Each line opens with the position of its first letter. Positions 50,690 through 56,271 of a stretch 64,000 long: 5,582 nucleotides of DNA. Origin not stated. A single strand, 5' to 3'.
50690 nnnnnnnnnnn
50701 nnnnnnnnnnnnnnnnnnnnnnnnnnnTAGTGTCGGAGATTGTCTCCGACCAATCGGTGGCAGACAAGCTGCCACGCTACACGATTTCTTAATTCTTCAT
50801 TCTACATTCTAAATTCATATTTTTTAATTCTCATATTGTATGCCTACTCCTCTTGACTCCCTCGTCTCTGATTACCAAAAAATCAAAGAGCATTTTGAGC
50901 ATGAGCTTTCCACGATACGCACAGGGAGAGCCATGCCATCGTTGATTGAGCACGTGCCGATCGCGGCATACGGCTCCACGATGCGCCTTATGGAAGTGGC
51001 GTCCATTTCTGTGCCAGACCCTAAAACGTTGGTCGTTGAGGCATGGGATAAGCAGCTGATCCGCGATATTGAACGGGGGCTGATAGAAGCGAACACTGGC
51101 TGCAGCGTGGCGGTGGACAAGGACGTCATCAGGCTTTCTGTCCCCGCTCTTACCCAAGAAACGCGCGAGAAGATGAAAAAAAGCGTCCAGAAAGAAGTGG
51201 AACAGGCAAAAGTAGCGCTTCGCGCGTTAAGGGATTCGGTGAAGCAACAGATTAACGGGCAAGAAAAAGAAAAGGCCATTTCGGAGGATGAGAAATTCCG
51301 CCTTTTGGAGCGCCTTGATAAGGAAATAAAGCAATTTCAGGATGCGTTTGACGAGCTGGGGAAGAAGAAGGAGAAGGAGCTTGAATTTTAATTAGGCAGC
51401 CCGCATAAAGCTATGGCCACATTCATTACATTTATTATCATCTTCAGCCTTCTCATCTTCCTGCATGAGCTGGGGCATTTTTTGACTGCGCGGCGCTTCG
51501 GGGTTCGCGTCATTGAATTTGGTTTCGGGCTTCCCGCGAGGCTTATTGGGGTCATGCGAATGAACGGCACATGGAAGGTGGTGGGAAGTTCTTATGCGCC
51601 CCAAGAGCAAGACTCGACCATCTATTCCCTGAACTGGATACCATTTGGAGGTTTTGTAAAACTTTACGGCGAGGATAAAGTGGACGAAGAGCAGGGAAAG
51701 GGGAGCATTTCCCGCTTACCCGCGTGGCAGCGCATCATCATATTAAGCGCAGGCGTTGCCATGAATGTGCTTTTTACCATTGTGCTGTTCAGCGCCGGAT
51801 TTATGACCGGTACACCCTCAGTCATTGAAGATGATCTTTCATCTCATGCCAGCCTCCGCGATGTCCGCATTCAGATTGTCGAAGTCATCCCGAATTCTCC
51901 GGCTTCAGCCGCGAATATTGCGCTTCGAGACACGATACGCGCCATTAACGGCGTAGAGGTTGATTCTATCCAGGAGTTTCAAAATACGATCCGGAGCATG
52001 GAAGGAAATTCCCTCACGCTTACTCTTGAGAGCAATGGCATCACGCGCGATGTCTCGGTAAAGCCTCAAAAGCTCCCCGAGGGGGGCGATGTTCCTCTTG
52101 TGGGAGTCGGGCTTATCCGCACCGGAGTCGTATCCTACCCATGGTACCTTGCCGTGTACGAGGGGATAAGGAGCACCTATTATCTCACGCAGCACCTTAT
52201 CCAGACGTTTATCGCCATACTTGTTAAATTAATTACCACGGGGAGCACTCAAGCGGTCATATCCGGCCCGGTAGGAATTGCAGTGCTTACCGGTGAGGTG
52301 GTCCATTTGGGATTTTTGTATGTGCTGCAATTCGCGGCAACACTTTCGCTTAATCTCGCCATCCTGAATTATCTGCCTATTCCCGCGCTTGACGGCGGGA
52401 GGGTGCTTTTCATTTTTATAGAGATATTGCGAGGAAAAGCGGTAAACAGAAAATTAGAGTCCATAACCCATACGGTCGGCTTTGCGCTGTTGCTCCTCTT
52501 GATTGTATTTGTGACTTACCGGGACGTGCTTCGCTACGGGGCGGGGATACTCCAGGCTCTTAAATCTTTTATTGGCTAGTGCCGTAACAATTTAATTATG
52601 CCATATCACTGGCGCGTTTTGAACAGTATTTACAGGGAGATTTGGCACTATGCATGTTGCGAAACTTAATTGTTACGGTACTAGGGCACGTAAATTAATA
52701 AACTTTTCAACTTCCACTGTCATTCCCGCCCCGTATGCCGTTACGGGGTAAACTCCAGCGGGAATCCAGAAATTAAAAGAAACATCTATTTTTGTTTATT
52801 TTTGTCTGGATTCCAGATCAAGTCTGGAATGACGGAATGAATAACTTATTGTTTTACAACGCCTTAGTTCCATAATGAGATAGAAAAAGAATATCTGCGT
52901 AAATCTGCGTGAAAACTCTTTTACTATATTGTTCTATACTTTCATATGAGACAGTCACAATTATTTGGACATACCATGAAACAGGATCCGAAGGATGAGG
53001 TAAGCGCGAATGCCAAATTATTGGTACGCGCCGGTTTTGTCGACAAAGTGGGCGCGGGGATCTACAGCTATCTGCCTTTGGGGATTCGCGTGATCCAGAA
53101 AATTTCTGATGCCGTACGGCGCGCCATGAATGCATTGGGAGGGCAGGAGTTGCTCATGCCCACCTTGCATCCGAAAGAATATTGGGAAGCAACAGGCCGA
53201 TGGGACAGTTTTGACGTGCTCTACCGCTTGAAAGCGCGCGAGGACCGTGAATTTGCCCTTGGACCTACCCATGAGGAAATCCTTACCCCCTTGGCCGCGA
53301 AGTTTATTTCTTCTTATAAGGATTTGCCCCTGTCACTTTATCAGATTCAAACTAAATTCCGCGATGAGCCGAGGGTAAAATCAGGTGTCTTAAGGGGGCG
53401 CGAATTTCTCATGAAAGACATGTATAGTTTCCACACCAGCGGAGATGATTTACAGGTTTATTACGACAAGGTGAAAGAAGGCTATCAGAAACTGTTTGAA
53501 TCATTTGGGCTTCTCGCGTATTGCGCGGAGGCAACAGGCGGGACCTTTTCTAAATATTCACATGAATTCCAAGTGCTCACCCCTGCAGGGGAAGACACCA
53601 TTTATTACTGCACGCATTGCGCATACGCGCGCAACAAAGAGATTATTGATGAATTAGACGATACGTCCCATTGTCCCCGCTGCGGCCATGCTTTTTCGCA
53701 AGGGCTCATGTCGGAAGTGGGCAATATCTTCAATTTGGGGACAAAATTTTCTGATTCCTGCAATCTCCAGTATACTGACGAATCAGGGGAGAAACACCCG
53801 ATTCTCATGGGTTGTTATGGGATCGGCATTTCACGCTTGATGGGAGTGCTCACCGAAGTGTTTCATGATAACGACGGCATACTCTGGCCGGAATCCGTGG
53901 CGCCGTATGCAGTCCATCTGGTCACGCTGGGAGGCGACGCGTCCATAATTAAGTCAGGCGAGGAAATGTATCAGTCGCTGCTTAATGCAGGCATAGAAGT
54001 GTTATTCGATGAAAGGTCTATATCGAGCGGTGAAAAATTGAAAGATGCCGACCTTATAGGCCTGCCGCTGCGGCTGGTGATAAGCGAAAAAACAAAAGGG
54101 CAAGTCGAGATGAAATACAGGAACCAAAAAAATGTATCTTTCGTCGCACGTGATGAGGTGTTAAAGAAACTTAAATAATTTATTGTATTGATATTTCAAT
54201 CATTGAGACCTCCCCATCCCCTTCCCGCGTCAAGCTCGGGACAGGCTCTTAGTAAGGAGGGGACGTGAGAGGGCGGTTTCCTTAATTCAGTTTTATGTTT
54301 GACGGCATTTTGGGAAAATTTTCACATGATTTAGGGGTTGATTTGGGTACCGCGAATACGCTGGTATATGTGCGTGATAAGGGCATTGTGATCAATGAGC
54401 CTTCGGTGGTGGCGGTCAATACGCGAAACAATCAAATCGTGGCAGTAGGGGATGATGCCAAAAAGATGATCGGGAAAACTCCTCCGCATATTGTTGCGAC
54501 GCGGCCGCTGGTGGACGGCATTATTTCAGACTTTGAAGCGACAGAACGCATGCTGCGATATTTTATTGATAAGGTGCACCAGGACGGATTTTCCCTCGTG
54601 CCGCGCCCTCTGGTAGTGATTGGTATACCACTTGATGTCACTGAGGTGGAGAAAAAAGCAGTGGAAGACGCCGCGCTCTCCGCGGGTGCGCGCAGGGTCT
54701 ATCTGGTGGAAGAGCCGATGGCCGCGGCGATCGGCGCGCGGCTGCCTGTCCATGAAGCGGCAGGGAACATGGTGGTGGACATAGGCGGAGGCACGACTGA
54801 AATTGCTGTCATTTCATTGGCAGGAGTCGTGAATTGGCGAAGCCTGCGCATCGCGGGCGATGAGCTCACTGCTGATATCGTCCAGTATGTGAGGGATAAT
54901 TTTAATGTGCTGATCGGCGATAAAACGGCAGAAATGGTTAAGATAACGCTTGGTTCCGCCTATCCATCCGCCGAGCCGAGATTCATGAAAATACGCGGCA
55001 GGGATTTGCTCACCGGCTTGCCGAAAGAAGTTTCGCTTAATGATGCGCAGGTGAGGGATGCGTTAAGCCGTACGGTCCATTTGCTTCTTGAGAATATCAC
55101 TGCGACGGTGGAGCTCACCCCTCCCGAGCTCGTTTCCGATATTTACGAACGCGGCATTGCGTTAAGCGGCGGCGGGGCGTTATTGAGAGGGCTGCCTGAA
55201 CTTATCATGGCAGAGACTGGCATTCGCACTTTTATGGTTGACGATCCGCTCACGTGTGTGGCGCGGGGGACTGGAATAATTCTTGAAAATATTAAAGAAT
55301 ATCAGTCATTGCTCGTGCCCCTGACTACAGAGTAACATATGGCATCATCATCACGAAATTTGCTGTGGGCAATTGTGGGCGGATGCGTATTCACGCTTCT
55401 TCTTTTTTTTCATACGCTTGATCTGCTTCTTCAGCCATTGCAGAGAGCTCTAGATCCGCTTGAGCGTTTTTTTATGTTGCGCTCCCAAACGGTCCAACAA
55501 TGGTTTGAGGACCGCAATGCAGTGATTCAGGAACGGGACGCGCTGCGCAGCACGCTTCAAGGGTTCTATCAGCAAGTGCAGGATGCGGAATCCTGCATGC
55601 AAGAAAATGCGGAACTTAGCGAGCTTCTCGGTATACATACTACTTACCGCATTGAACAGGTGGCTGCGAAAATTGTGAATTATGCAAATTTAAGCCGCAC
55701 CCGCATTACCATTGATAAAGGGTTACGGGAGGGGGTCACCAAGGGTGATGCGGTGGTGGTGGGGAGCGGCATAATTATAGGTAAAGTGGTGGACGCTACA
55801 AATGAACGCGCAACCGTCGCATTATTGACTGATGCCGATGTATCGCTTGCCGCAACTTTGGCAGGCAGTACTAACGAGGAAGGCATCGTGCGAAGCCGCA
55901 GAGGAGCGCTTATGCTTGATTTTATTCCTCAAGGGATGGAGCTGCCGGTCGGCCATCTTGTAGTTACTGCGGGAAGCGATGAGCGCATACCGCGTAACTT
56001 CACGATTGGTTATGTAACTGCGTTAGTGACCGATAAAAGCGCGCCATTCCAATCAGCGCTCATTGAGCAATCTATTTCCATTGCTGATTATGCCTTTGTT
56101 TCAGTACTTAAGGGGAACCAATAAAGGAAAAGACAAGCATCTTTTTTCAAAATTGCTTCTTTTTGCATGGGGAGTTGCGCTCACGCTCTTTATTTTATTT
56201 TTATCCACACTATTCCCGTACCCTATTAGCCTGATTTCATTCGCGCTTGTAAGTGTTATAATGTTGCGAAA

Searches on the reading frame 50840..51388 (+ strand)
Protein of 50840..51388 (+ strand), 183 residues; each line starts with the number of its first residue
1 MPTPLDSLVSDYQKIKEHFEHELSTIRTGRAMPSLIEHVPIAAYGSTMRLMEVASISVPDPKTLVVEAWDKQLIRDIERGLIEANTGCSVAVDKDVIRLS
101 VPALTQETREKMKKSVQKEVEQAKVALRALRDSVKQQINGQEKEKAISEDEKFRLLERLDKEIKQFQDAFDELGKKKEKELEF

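Call 13: search_protein_families(library=pfam, proteins=[window:50840-51388:+], max_evalue=0.001)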
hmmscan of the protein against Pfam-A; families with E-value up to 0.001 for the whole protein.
window:50840-51388:+ (183 aa): 1 family
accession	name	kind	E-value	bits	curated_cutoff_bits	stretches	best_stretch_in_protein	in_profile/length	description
PF01765.24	RRF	-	9.5e-47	159.3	29.7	1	19-181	1-163/164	Ribosome recycling factor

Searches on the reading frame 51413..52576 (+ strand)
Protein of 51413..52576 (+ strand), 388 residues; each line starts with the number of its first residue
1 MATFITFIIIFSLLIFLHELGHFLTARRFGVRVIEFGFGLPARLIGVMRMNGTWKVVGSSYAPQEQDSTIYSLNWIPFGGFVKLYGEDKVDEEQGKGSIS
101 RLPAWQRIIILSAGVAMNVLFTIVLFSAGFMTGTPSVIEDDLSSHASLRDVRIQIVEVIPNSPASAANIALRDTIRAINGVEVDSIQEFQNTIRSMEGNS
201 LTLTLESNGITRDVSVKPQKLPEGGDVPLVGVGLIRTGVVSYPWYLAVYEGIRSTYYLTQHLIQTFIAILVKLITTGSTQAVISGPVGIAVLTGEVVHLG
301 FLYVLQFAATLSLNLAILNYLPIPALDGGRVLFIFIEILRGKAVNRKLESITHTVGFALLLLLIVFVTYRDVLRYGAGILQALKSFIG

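Call 13: search_protein_families(library=pfam, proteins=[window:51413-52576:+], max_evalue=0.001)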
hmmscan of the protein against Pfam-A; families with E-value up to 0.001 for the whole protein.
window:51413-52576:+ (388 aa): 5 families
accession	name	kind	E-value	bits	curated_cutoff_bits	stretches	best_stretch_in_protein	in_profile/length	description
PF02163.28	Peptidase_M50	-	9.3e-50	169.5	27.2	1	7-363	2-221/221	Peptidase family M50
PF17820.7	PDZ_6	-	7.4e-09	35.7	27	1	155-206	2-53/54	PDZ domain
PF13180.12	PDZ_2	-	2.9e-08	34.3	27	1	152-217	13-79/80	PDZ domain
PF00595.29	PDZ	-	1.2e-05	26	23.2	1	146-205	23-80/81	PDZ domain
PF04495.20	GRASP55_65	-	0.0006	20.6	27.7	0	149-233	41-126/138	GRASP55/65 PDZ-like domain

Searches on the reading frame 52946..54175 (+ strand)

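Call 13: search_protein_families(library=pfam, proteins=[window:52946-54175:+], max_evalue=0.001)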
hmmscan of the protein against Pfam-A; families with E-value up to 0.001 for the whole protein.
window:52946-54175:+ (410 aa): 2 families
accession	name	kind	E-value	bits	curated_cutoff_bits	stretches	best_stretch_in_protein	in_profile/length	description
PF00587.30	tRNA-synt_2b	-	1.8e-31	110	29.3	1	93-305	1-178/179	tRNA synthetase class II core domain (G, H, P, S and T)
PF03129.25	HGTP_anticodon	-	6.8e-13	49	21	1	325-410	4-92/94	Anticodon binding domain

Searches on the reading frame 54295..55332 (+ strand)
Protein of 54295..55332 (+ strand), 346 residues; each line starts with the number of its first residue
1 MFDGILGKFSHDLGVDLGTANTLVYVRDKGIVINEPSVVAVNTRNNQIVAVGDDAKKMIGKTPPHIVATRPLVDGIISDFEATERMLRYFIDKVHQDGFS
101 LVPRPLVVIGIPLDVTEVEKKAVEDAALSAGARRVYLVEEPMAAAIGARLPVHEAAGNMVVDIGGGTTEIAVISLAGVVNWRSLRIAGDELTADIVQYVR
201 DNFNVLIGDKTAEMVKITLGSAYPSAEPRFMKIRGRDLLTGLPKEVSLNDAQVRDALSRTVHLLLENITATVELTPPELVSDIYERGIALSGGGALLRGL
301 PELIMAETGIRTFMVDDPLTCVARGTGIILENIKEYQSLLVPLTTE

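Call 13: search_protein_families(library=pfam, proteins=[window:54295-55332:+], max_evalue=0.001)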
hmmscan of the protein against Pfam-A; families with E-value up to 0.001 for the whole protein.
window:54295-55332:+ (346 aa): 5 families
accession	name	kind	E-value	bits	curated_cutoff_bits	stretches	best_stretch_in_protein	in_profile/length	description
PF06723.19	MreB_Mbl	-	4.3e-138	460.1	27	1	11-337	2-326/327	MreB/Mbl protein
PF14450.12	FtsA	-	7.4e-12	46.2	31.8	1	159-308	1-103/127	Cell division protein FtsA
PF00022.25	Actin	-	2.4e-08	33.4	27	1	34-203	29-192/410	Actin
PF00012.26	HSP70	-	1.6e-07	30.4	20.6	1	107-203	136-238/599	Hsp70 protein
PF11104.14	PilM_2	-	4.7e-05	22.9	27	0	288-316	278-306/340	Type IV pilus assembly protein PilM;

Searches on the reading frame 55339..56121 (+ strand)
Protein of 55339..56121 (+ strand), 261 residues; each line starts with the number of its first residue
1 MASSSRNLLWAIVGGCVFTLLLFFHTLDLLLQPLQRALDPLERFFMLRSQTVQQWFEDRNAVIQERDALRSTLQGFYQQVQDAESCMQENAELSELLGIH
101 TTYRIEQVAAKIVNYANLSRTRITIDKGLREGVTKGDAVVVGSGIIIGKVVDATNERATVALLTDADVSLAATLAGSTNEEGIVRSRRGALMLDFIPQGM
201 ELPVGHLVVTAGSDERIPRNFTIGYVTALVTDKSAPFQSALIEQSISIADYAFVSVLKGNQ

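Call 13: search_protein_families(library=pfam, proteins=[window:55339-56121:+], max_evalue=0.001)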
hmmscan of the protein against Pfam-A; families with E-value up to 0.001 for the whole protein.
window:55339-56121:+ (261 aa): 1 family
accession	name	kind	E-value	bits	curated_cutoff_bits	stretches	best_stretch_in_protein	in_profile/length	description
PF04085.20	MreC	-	6.4e-26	91.3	28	1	119-258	9-147/147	Rod shape-determining protein MreC, barrel core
